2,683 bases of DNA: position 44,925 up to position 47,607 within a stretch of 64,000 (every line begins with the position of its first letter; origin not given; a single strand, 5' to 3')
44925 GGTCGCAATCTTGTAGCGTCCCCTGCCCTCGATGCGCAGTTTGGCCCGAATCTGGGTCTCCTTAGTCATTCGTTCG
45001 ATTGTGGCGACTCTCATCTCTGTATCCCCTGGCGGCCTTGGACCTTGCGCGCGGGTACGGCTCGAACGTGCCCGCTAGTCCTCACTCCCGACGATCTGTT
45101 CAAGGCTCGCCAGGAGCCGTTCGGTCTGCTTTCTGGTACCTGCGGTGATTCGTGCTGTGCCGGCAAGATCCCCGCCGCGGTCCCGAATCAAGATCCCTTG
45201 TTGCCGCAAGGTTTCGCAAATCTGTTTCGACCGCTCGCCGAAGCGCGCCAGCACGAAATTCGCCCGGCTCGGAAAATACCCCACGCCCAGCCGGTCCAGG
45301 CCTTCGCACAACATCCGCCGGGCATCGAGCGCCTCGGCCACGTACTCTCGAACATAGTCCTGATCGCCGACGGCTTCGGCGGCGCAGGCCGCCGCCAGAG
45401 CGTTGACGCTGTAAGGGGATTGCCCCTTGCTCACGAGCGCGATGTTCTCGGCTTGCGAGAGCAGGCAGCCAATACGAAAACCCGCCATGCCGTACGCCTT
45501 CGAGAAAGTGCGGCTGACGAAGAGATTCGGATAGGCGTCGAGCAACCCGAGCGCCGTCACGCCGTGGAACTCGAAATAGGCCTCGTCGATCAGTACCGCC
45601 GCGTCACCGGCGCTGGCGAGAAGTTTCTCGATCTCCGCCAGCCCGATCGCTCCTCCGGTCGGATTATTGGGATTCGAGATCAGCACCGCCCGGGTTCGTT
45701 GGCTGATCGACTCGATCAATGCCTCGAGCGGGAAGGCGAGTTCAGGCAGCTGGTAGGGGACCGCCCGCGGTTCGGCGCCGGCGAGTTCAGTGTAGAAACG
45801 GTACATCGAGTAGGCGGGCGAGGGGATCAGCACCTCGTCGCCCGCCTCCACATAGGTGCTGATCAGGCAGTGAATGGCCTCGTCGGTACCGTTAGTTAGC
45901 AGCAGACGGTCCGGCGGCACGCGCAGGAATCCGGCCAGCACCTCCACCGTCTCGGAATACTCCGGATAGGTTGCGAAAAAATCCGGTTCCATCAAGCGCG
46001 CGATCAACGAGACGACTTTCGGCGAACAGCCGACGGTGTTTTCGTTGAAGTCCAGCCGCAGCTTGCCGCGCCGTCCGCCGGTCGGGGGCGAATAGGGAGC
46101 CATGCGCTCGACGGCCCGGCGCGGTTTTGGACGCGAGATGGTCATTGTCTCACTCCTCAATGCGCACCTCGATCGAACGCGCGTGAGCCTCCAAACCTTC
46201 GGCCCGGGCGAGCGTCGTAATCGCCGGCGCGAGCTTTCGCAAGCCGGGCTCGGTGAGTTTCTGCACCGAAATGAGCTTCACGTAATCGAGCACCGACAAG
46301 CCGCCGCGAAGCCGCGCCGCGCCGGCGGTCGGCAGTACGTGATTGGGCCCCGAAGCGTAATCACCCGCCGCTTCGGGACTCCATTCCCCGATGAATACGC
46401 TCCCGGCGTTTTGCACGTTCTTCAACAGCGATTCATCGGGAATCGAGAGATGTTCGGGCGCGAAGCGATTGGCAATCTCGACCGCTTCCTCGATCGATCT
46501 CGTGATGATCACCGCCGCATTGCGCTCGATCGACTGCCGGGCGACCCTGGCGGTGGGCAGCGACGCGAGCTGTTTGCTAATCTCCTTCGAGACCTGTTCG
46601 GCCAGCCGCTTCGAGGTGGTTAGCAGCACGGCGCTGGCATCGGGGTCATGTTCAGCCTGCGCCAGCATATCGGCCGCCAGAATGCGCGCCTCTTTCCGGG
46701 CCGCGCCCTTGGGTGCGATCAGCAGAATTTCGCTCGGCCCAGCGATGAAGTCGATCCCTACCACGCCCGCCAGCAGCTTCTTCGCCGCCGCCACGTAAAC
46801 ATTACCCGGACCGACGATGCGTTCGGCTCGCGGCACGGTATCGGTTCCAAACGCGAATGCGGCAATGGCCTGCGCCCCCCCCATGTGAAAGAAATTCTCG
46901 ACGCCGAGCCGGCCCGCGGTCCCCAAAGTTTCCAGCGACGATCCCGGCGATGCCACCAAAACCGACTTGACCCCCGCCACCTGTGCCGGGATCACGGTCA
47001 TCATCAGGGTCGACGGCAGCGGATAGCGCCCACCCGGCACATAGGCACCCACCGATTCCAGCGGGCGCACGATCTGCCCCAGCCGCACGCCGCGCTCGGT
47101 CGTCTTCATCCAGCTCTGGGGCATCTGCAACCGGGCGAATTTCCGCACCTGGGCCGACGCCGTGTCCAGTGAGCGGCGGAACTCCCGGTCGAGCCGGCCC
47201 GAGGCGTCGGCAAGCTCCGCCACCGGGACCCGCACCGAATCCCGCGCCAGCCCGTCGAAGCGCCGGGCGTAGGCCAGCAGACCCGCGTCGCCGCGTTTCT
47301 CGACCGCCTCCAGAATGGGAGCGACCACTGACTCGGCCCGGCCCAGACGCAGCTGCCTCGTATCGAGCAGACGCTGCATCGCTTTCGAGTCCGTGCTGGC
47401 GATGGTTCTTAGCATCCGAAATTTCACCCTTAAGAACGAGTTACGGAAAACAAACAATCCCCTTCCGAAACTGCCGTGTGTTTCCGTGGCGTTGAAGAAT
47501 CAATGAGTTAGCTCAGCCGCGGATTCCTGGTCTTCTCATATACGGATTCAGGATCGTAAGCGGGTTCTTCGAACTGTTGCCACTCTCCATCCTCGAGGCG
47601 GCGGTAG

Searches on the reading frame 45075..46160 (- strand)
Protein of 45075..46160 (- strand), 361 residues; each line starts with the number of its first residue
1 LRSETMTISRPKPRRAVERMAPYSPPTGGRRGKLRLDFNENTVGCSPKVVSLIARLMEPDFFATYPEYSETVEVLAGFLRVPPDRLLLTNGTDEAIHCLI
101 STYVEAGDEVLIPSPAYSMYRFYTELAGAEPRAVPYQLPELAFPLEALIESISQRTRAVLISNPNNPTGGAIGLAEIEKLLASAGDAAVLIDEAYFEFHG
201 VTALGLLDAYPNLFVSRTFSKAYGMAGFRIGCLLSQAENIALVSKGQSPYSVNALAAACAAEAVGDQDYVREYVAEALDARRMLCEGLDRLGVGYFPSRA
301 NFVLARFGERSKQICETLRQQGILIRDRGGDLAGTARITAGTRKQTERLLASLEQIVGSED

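Call 58: search_protein_families(library=pfam, proteins=[window:45075-46160:-], max_evalue=0.0001)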
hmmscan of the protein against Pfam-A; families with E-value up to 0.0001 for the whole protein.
window:45075-46160:- (361 aa): 2 families
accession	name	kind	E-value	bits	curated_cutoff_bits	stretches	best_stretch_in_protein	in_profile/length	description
PF00155.27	Aminotran_1_2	-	3.3e-52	178.3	19.7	1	33-353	3-361/361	Aminotransferase class I and II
PF00266.25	Aminotran_5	-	1.7e-05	24.4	21.5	1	67-194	44-177/371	Aminotransferase class-V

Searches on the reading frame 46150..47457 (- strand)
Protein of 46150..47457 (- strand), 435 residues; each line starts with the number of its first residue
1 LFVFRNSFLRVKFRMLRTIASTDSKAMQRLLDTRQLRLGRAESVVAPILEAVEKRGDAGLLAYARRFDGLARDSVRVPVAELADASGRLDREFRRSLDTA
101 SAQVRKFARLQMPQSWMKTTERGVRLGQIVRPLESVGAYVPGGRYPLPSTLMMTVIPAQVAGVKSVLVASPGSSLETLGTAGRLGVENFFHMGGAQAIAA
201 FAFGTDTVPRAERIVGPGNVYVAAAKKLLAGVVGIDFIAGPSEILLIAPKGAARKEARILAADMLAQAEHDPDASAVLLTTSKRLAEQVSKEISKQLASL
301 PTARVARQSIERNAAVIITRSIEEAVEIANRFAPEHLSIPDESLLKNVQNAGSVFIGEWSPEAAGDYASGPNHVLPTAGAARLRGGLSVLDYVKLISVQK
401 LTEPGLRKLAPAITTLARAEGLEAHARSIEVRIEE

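Call 58: search_protein_families(library=pfam, proteins=[window:46150-47457:-], max_evalue=0.0001)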
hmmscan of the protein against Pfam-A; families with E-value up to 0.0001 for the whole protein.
window:46150-47457:- (435 aa): 1 family
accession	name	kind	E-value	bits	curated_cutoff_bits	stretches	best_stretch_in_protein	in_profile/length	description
PF00815.25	Histidinol_dh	-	1.9e-147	492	27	1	38-433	8-411/411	Histidinol dehydrogenase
